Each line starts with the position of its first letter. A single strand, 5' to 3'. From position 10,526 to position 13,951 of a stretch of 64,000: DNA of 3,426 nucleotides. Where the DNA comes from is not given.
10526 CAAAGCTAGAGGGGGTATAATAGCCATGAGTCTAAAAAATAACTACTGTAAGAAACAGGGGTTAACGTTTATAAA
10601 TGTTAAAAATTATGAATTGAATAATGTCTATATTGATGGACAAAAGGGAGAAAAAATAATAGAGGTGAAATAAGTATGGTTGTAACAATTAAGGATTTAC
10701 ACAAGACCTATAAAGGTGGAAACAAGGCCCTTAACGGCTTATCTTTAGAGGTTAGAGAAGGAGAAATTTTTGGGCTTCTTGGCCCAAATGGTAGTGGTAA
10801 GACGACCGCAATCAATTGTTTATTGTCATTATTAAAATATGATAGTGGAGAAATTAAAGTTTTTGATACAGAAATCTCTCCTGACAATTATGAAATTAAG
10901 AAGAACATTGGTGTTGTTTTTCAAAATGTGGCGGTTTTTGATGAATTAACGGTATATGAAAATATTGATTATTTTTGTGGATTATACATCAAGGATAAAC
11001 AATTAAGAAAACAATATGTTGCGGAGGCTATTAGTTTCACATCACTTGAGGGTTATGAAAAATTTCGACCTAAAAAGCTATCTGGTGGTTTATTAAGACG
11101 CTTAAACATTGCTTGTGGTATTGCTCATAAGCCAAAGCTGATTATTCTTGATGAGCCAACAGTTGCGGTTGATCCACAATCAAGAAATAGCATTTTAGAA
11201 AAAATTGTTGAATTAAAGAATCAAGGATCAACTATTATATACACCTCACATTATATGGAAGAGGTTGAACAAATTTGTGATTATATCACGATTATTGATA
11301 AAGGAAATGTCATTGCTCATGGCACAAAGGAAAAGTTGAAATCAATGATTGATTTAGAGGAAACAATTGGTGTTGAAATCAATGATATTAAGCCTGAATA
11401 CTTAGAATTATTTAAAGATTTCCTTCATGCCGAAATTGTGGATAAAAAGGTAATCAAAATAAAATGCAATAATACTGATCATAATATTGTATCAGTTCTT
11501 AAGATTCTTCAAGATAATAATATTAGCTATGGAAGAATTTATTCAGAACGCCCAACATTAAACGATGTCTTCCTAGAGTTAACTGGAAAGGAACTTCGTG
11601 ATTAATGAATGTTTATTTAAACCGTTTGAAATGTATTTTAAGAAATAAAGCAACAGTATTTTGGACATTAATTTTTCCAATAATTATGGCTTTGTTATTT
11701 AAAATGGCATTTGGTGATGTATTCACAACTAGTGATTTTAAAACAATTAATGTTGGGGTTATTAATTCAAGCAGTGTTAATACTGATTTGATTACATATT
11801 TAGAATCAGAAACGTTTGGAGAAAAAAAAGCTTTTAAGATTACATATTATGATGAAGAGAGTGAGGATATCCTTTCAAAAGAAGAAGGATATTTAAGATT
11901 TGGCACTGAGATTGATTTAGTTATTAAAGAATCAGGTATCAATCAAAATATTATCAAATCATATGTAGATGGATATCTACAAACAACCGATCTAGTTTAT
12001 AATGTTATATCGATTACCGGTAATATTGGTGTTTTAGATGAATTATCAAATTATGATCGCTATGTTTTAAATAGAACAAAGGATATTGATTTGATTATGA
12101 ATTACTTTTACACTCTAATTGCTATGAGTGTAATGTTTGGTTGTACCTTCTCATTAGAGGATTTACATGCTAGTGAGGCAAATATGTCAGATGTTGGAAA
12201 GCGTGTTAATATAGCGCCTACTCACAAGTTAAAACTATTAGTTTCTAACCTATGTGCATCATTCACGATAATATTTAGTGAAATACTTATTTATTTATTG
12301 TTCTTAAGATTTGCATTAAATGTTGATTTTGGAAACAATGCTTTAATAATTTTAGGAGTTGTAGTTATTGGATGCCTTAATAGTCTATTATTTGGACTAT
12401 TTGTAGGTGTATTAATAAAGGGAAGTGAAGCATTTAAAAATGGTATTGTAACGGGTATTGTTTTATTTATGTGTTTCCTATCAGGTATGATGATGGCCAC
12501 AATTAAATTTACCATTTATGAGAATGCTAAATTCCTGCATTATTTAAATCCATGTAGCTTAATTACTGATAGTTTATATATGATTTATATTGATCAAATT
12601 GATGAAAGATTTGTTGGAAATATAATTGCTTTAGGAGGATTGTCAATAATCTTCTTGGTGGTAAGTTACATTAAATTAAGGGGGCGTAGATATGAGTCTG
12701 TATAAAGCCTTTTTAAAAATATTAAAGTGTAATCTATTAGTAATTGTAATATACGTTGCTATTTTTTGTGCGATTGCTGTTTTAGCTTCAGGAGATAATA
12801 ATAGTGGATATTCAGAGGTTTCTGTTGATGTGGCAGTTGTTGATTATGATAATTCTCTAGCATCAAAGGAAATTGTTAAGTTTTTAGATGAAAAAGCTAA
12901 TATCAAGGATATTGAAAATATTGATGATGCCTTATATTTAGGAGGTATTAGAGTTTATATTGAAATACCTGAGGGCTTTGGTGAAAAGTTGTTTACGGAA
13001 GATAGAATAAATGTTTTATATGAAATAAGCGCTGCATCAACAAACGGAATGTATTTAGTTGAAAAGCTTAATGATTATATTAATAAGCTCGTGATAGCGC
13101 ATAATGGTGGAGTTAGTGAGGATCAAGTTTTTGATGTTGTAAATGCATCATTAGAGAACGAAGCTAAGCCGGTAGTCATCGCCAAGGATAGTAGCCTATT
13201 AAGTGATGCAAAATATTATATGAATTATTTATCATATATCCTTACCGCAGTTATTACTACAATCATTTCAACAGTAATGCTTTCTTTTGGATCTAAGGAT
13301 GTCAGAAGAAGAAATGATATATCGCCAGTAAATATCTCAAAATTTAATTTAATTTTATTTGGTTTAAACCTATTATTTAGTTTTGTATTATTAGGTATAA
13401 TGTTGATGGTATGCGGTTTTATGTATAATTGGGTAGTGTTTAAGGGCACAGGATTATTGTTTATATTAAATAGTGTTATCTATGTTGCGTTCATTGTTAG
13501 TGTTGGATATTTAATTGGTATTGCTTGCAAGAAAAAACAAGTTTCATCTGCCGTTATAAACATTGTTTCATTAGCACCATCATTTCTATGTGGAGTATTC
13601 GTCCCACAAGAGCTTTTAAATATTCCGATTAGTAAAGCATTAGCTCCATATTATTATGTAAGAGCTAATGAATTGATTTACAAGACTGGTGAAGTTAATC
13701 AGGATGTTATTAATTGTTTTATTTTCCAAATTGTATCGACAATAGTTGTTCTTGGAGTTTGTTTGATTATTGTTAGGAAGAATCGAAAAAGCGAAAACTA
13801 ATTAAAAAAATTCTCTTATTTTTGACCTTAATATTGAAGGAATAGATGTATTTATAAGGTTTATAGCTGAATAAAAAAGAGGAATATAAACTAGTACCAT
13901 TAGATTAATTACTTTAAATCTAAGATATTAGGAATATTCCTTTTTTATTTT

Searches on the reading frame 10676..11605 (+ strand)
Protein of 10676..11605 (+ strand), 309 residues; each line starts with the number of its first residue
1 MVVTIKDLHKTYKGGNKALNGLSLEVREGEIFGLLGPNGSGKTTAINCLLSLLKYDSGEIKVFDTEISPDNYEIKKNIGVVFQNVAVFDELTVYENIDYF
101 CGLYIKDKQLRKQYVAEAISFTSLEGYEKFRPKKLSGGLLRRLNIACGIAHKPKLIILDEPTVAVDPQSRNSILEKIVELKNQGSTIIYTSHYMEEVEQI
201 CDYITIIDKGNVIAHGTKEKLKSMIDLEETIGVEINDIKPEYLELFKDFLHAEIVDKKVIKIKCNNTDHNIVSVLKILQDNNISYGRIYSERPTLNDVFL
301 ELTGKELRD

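Call 31: search_protein_families(library=pfam, proteins=[window:10676-11605:+], max_evalue=0.01)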
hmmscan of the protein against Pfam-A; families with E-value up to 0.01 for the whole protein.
window:10676-11605:+ (309 aa): 8 families
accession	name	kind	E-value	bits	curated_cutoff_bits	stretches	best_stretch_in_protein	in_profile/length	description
PF00005.33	ABC_tran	-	1.4e-31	110.3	25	1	19-162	1-136/137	ABC transporter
PF13304.12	AAA_21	-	6.5e-12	46.6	27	2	119-192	222-298/304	AAA domain, putative AbiEii toxin, Type IV TA system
PF13732.12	DrrA1-3_C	-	5.6e-05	24.2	27.4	1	216-302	1-80/81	ATP-binding protein DrrA1-3-like, C-terminal domain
PF13476.12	AAA_23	-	0.00016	22.8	27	1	29-77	19-68/201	AAA domain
PF02463.25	SMC_N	-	0.00026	21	40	0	32-204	27-209/220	RecF/RecN/SMC N terminal domain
PF13175.12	AAA_15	-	0.0012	19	32.1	0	34-119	28-119/374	AAA ATPase domain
PF13173.12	AAA_14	-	0.0061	17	27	0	30-101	3-81/129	AAA domain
PF13401.12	AAA_22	-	0.0092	16.7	27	0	34-161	10-93/130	AAA domain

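Call 66: search_protein_families(library=padloc, proteins=[window:10676-11605:+], max_evalue=0.001)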
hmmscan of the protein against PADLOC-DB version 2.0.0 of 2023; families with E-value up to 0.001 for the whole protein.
window:10676-11605:+ (309 aa): 14 families
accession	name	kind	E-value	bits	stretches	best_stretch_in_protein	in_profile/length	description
PDLC04135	mad3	-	1.8e-30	104.7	2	118-222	247-357/374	mads_3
PDLC02980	AriA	-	2.8e-11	41.9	2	31-74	1-36/304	-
PDLC04140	mad8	-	4e-11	41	1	10-195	8-235/314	mads_8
PDLC03878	NsnB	-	6.6e-08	30.7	1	119-195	201-279/345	-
PDLC02914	ATPase-Toprim_I-B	-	7.2e-07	26.7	0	144-202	194-253/443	-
PDLC04175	HEC-01A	-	1.5e-06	25.6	1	99-192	215-307/363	-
PDLC04164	AriA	-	1.3e-05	22.9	0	150-190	190-230/253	-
PDLC04178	HEC-01A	-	2.3e-05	21.6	0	125-192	255-326/399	-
PDLC04541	PDC-M25A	-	3.1e-05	21.3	0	130-192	246-305/380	-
PDLC02335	AbiLi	-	3.1e-05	21.2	0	33-231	80-266/326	AbiLi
PDLC02979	AriA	-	0.00011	20.1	0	33-82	27-86/373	-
PDLC04213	HEC-02A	-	0.00024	18.8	0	138-192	218-271/337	-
PDLC04710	PDC-M56A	-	0.00049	17.2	0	153-231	241-314/382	-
PDLC04895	PDC-S06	-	0.00084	15.9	0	154-205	590-641/784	-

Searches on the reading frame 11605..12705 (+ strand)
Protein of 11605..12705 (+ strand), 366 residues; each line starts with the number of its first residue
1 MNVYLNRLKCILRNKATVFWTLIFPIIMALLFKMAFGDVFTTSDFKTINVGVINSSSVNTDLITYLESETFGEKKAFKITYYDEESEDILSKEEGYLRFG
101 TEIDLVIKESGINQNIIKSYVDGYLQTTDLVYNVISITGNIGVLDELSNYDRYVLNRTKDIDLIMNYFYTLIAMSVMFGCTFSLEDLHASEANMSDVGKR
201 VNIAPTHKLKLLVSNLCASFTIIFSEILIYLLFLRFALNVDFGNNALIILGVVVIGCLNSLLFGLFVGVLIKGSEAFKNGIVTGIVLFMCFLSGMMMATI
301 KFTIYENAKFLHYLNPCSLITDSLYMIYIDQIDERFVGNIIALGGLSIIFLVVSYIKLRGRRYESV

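Call 31: search_protein_families(library=pfam, proteins=[window:11605-12705:+], max_evalue=0.01)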
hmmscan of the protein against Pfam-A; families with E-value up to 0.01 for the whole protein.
window:11605-12705:+ (366 aa): 2 families
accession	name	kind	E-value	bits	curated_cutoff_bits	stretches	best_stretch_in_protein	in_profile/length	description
PF12698.13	ABC2_membrane_3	-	5e-26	92.1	31.6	1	15-355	1-346/347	ABC-2 family transporter protein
PF01061.29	ABC2_membrane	-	4.6e-11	43.1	26.9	1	164-327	48-209/211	ABC-2 type transporter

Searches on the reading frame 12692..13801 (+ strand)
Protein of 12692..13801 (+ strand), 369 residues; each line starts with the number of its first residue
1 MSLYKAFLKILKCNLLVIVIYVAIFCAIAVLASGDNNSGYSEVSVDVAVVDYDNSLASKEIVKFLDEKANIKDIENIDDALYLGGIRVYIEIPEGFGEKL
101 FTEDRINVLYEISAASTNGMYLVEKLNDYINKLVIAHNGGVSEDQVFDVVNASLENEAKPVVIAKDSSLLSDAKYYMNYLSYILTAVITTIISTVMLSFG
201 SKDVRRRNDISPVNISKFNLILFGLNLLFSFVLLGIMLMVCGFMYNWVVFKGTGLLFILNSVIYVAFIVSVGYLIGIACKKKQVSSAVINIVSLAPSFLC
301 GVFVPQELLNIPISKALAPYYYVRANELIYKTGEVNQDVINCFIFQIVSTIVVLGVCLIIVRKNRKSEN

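Call 31: search_protein_families(library=pfam, proteins=[window:12692-13801:+], max_evalue=0.01)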
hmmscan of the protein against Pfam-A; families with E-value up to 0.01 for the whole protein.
window:12692-13801:+ (369 aa): 2 families
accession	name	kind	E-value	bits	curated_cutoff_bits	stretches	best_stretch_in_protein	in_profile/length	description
PF12698.13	ABC2_membrane_3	-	4.7e-24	85.6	31.6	1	16-349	4-341/347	ABC-2 family transporter protein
PF01061.29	ABC2_membrane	-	1.8e-07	31.4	26.9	1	180-312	55-187/211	ABC-2 type transporter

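Call 32: find_related_loci(query=window:12692-13801:+, collection=genome_contigs, flank=10000)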
Query window:12692-13801:+ (369 aa) in genome_contigs; peptide patterns used: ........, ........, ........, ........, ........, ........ (x = any residue, [..] = any of these).
243 stretches matched a pattern, but none encodes a relative of the query by tblastn (E <= 1e-3).
